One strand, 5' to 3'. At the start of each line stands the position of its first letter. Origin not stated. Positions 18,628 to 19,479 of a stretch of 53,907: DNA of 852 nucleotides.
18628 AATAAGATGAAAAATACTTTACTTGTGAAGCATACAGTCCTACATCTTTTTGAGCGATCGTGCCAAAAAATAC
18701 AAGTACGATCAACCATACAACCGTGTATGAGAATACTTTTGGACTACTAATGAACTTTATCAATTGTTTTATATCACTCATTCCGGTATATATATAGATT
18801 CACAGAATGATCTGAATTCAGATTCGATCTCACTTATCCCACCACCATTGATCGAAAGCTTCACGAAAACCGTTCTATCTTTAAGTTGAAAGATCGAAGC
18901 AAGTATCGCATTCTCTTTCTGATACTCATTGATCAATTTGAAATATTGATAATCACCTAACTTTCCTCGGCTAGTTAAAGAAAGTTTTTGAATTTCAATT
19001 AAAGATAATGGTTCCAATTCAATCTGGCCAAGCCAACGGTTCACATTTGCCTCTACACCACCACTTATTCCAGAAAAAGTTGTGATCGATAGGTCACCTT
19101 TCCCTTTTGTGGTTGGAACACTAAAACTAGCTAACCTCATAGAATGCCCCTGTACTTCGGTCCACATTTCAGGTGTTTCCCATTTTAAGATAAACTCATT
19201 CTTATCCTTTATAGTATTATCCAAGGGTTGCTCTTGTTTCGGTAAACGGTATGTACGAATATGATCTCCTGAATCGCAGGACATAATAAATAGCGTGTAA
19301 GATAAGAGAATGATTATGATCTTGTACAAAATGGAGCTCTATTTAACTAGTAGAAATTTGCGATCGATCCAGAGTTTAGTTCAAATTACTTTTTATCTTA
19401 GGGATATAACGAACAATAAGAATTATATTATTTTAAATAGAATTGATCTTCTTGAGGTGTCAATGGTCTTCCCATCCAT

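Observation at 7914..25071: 17-kb supercluster linking the Soe-like enzyme to its cofactor pathway, a cysteine dioxygenase and two anion permeases: possible cysteine -> sulfite -> sulfate module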

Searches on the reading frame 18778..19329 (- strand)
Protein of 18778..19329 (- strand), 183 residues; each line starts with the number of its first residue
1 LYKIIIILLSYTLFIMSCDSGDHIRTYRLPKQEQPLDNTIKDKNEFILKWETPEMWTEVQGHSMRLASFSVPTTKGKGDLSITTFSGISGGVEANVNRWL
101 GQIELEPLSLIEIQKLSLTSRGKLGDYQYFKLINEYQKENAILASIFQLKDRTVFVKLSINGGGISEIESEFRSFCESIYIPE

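Call 4: search_protein_families(library=pfam, proteins=[window:18778-19329:-])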
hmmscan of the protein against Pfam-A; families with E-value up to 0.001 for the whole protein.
window:18778-19329:- (183 aa): 0 families

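Call 6: search_protein_families(library=ncbifam, proteins=[window:18778-19329:-], max_evalue=0.001)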
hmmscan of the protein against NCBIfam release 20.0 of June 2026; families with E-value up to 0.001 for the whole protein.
window:18778-19329:- (183 aa): 0 families
